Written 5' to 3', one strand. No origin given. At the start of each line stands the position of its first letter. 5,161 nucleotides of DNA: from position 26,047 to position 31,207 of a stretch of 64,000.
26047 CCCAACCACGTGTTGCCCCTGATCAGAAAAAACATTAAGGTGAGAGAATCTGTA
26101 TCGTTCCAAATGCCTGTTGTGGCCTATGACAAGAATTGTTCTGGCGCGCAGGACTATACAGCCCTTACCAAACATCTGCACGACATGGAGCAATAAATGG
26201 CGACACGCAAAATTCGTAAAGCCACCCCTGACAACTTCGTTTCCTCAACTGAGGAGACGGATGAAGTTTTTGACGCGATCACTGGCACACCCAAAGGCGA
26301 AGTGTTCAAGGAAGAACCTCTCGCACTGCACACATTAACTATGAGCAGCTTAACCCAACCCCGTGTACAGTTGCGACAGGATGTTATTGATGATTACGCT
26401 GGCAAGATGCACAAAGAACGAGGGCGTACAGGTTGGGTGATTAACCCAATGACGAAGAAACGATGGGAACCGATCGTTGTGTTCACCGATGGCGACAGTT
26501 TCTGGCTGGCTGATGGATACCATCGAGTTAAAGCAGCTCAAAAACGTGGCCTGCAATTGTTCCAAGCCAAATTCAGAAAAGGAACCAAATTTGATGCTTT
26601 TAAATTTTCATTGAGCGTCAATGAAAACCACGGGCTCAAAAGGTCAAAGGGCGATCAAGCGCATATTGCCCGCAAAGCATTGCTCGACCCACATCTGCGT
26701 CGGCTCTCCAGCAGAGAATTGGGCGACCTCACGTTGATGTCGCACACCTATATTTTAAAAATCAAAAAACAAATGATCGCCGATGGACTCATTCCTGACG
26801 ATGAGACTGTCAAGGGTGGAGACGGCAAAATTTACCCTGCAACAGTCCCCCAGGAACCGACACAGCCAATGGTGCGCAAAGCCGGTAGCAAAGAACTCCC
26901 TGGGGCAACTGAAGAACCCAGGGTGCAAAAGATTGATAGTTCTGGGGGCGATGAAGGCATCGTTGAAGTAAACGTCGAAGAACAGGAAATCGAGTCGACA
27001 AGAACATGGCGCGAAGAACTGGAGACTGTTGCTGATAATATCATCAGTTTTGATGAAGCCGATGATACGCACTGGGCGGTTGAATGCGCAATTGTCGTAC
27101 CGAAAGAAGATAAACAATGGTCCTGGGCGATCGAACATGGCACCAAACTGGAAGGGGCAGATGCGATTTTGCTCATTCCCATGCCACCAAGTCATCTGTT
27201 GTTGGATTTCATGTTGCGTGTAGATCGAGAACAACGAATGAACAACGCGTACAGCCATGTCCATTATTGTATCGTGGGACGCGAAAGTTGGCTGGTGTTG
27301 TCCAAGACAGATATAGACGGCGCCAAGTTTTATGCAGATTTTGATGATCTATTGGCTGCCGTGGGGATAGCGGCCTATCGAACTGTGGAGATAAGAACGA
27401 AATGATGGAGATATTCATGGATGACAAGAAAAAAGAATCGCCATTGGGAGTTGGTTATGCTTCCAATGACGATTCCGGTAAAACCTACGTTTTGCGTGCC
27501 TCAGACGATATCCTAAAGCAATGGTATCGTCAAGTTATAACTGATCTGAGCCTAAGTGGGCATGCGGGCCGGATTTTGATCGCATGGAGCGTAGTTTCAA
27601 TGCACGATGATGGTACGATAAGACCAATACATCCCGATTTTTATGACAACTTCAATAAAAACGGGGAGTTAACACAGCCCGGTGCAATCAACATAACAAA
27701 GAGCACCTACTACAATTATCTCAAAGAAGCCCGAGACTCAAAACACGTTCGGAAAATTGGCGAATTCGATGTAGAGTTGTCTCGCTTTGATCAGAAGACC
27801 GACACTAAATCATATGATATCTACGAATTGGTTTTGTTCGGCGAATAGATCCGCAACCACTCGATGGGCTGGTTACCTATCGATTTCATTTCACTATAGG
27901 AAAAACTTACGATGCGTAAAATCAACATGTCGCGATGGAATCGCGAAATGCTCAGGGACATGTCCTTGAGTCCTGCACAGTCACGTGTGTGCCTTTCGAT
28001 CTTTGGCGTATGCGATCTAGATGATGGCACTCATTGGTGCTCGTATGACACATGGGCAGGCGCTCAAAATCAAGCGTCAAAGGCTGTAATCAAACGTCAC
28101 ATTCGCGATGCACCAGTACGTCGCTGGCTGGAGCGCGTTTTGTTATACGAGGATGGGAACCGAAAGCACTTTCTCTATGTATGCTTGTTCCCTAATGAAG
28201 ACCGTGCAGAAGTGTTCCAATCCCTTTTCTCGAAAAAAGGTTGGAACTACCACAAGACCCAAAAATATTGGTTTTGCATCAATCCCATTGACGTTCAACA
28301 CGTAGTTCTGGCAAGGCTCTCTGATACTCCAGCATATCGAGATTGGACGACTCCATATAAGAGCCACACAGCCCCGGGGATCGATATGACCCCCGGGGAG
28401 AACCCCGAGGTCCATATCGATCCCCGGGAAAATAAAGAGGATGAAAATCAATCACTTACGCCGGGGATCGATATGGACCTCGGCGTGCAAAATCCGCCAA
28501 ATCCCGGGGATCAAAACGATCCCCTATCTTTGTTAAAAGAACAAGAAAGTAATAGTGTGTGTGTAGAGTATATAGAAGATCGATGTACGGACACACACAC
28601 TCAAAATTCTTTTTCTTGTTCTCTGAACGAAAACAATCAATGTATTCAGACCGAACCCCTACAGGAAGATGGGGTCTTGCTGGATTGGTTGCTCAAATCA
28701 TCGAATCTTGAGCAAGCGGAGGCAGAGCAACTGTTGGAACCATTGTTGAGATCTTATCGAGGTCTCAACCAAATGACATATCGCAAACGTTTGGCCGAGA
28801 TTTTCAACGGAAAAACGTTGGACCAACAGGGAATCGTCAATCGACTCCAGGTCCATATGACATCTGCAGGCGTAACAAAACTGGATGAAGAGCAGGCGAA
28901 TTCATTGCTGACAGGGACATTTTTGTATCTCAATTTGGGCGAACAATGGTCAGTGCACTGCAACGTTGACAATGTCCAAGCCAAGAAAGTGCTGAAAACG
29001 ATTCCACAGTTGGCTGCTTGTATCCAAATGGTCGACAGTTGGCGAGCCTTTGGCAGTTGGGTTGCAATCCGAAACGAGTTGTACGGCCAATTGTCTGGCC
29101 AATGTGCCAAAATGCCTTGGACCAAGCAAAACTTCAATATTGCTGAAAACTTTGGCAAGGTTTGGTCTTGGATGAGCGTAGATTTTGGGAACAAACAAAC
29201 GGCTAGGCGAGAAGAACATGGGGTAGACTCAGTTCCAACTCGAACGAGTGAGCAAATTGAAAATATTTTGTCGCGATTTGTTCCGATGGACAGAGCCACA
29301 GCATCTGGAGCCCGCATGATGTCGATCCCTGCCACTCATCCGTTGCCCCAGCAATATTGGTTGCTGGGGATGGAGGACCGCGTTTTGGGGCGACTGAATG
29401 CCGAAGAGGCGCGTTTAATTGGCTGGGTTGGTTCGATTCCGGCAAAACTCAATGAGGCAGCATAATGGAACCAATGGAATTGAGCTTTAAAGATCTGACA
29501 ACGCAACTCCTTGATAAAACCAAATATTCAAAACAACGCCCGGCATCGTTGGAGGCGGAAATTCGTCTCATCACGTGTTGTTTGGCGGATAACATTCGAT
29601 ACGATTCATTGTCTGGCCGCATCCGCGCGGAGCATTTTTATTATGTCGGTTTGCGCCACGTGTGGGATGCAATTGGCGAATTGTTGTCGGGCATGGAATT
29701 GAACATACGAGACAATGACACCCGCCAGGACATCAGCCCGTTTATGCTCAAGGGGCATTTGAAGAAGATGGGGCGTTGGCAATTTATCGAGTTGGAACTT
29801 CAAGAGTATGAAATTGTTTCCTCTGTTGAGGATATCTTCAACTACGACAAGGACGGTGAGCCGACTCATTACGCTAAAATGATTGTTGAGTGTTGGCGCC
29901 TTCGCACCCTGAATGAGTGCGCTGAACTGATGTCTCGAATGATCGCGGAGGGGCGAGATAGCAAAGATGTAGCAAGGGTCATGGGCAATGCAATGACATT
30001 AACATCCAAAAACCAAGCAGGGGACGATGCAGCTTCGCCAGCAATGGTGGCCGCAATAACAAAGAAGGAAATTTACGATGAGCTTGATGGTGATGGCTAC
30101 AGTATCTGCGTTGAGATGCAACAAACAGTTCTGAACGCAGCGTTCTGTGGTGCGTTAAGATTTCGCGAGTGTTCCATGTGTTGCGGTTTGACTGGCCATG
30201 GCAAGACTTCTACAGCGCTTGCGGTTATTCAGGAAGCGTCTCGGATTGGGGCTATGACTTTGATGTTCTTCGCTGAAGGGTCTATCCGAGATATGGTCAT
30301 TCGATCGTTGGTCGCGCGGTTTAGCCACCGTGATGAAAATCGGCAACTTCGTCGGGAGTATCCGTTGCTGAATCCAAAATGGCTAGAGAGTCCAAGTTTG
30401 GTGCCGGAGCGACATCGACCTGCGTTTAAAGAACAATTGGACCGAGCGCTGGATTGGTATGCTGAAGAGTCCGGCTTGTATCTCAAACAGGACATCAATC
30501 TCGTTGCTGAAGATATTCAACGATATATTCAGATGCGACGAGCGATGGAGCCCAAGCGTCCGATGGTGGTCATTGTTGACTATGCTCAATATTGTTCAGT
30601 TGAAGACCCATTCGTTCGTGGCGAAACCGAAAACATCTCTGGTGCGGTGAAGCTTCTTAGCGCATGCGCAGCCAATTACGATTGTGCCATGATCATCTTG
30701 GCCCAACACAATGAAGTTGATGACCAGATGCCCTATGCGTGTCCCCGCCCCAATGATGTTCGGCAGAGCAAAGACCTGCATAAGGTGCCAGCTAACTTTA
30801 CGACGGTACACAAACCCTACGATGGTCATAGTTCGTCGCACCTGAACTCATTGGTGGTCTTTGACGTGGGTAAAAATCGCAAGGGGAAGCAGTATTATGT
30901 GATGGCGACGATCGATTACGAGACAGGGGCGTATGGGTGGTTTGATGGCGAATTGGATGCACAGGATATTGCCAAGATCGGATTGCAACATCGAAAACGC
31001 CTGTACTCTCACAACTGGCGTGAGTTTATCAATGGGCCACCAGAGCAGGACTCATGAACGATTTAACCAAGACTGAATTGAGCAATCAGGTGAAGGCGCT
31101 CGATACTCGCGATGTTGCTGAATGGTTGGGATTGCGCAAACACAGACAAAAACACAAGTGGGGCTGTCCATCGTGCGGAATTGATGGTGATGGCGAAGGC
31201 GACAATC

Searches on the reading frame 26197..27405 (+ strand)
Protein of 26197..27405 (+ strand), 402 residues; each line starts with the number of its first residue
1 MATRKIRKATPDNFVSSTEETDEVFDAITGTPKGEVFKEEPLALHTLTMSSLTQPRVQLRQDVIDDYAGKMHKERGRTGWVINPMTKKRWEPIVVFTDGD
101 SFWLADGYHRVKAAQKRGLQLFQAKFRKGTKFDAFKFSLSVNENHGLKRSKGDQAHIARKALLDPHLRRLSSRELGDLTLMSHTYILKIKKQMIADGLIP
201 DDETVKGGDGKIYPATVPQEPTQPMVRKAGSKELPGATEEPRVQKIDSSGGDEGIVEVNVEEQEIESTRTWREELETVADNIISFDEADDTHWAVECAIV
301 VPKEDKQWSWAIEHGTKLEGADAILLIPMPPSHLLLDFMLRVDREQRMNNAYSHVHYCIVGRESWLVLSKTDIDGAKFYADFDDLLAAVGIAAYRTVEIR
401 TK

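Call 13: search_protein_families(library=phrogs, proteins=[window:26197-27405:+], max_evalue=0.001)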
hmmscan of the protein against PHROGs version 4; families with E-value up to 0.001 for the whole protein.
window:26197-27405:+ (402 aa): 1 family
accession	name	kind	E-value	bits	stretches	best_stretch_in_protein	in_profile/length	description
phrog_1033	-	DNA, RNA and nucleotide metabolism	5.7e-08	33.9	1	29-162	26-149/334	ParB-like partition protein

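Call 60: search_protein_families(library=pfam, proteins=[window:26197-27405:+], max_evalue=0.001)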
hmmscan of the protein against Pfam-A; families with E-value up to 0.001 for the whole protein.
window:26197-27405:+ (402 aa): 0 families

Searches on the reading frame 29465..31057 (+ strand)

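Call 13: search_protein_families(library=phrogs, proteins=[window:29465-31057:+], max_evalue=0.001)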
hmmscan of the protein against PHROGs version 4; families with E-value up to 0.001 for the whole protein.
window:29465-31057:+ (530 aa): 3 families
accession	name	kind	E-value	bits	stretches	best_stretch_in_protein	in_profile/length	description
phrog_19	-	DNA, RNA and nucleotide metabolism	1.5e-21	77.9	1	19-500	151-586/621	DnaB-like replicative helicase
phrog_239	-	DNA, RNA and nucleotide metabolism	3.9e-12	46.9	1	162-501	298-607/801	DNA primase/helicase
phrog_243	-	DNA, RNA and nucleotide metabolism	8.2e-11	42.4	1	235-476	36-246/273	DnaB-like replicative helicase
